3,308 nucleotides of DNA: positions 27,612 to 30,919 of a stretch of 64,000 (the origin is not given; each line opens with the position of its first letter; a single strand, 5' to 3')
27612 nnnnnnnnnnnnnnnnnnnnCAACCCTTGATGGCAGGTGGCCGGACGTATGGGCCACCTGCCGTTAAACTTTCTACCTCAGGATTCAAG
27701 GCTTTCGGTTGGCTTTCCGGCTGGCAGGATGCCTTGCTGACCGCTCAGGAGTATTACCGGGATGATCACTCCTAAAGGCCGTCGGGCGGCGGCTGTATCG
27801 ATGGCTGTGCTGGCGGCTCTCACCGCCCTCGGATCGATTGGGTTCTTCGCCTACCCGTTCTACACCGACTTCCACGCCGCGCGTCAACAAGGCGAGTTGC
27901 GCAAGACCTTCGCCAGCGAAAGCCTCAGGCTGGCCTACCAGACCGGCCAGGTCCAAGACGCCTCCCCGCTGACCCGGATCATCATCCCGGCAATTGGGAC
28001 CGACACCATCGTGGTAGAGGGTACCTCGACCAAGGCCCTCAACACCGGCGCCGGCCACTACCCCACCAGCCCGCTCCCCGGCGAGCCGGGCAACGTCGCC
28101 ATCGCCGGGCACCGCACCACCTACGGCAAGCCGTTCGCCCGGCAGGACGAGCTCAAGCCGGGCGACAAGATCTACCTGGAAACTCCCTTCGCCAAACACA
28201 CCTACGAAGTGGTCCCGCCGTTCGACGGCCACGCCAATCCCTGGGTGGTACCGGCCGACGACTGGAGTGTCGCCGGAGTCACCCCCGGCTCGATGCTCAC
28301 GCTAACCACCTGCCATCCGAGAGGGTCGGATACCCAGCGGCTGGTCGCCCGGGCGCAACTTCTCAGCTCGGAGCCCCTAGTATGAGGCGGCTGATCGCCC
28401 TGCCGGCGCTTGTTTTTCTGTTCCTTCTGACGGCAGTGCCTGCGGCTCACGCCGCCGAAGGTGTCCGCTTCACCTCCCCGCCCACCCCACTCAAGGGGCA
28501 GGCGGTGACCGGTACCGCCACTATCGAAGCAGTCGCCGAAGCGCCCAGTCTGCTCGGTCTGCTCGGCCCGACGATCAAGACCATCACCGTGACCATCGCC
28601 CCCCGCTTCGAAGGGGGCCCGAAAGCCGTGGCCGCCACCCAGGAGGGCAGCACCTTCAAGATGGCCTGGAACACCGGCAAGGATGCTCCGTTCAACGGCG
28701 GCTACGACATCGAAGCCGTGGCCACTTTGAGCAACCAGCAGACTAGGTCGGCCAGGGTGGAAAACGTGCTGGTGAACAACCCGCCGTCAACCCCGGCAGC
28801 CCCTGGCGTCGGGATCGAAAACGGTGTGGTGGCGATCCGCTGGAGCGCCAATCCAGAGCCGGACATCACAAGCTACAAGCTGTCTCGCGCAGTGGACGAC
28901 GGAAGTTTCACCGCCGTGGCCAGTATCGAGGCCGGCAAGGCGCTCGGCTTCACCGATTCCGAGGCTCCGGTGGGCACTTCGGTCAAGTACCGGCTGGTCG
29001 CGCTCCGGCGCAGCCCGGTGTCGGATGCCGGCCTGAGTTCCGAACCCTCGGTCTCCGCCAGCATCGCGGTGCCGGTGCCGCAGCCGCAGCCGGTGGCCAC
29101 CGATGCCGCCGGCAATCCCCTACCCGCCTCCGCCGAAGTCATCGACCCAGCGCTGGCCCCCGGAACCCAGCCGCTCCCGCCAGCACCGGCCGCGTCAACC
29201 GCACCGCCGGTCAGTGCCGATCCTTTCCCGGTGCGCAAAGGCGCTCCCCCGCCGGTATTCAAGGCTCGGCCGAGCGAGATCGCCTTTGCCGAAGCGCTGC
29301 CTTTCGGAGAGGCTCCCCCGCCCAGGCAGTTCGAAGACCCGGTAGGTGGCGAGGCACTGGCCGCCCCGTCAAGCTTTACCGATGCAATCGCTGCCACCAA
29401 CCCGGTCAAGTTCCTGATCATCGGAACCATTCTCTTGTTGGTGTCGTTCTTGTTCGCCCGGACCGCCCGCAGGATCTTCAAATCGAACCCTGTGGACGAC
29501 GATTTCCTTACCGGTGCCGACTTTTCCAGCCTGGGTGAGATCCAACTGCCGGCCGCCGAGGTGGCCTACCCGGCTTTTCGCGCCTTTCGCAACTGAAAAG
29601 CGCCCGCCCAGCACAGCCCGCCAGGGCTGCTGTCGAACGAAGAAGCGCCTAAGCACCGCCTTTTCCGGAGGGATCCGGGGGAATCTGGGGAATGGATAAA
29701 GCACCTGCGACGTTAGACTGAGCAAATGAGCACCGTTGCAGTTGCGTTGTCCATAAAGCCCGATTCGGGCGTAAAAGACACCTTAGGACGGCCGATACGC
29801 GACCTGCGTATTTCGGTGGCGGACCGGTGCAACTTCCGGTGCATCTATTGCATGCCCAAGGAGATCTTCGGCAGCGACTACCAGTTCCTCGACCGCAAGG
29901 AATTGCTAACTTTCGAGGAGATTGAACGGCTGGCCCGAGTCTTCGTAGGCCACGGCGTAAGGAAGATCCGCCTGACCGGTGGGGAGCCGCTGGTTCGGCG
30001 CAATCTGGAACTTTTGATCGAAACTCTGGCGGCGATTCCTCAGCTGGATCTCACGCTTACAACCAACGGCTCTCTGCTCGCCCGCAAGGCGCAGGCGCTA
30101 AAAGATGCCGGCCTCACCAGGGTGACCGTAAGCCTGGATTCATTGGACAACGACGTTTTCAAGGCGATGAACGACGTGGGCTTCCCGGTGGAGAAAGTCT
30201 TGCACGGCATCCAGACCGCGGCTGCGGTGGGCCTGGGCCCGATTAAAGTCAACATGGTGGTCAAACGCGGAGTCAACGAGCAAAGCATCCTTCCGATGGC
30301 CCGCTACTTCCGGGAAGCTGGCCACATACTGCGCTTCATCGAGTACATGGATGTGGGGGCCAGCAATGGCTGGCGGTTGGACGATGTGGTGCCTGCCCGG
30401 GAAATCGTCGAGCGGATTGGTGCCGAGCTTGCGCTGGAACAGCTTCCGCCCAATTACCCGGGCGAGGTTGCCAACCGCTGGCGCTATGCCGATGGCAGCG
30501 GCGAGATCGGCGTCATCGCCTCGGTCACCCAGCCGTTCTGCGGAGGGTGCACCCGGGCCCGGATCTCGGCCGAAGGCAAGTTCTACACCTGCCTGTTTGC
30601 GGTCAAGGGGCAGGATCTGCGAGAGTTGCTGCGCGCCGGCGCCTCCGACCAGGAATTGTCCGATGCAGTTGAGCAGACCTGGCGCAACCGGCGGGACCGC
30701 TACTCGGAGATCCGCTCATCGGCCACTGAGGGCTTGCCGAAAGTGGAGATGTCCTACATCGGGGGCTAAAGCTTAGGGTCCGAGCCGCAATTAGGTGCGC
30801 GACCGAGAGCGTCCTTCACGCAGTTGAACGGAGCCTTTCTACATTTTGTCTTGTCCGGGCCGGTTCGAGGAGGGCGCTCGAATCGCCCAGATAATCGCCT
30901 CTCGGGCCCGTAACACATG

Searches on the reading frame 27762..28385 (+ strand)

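Call 46: search_protein_families(library=ncbifam, proteins=[window:27762-28385:+], max_evalue=1e-8)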
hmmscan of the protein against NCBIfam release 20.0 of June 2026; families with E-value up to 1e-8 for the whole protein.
window:27762-28385:+ (207 aa): 6 families
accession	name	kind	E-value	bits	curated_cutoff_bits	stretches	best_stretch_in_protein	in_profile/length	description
NF033747.1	class_E_sortase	subfamily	1.3e-36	126.4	160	1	28-204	18-209/211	class E sortase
NF058671.1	sortase_SrtD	exception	8e-23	81.1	140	1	53-186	47-170/187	class D sortase, LPxTATN-specific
NF033746.1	class_D_sortase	subfamily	5.2e-20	71.6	165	1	67-199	7-132/135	class D sortase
NF033745.1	class_C_sortase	subfamily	3.1e-18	66.3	160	1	63-198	87-218/220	class C sortase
TIGR01076.1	sortase_fam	subfamily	8.6e-16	58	39.35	1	73-197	3-124/136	sortase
TIGR03784.1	marine_sortase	equivalog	5.1e-14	52.3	158.25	1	65-189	46-161/174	class GN sortase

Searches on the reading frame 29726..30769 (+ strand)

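Call 46: search_protein_families(library=ncbifam, proteins=[window:29726-30769:+], max_evalue=1e-8)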
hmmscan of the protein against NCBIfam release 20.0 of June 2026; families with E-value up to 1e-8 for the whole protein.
window:29726-30769:+ (347 aa): 24 families
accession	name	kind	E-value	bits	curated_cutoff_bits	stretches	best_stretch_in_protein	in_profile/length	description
TIGR02666.1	moaA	equivalog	1.8e-115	385.5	284.05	1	17-347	2-336/336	GTP 3',8-cyclase MoaA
TIGR02668.1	moaA_archaeal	equivalog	3.3e-71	239.7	325.25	1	16-326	1-302/303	GTP 3',8-cyclase MoaA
NF001199.0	PRK00164.2-1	equivalog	1.2e-66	224.9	231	1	16-324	3-303/308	GTP 3',8-cyclase MoaA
TIGR04347.1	pseudo_SAM_Halo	equivalog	4.5e-16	59.1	525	1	30-172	43-178/390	TIGR04347 family pseudo-SAM/SPASM protein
NF038283.1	viperin_w_prok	equivalog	2.4e-15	56.5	180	1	32-186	9-169/281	viperin family antiviral radical SAM protein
TIGR04317.1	W_rSAM_matur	equivalog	2.6e-15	56.4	380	1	24-163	3-134/349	tungsten cofactor oxidoreductase radical SAM maturase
NF045646.2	rSAM_Se_TrsS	equivalog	5.3e-15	54.9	490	1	29-198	90-254/441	radical SAM (seleno)protein TrsS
TIGR04251.1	SCM_rSAM_ScmF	equivalog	2.8e-14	53.3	400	1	23-185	2-161/353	SynChlorMet cassette radical SAM/SPASM protein ScmF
TIGR04545.1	rSAM_ahbD_hemeb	equivalog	1.8e-13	50.6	500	1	31-191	6-158/339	heme b synthase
TIGR04466.1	rSAM_BlsE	equivalog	1.9e-13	50.6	400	1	28-180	6-148/327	cytosylglucuronate decarboxylase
TIGR04054.1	rSAM_NirJ1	equivalog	2.1e-13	49.7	650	1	31-169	42-173/387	putative heme d1 biosynthesis radical SAM protein NirJ1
TIGR04546.1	rSAM_ahbC_deAc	equivalog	4.6e-13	48.7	650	1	31-215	45-219/390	12,18-didecarboxysiroheme deacetylase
NF050035.1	rSAM_WgK_link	exception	5.1e-13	48.7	650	1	28-166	12-144/367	radical SAM/SPASM peptide maturase WgkB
TIGR04055.1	rSAM_NirJ2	equivalog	1.2e-12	48.1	500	1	32-188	7-154/326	putative heme d1 biosynthesis radical SAM protein NirJ2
NF045702.1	rSAM_GDGT_ether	equivalog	1.2e-12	47.2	450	1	28-210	89-268/486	tetraether lipid synthase Tes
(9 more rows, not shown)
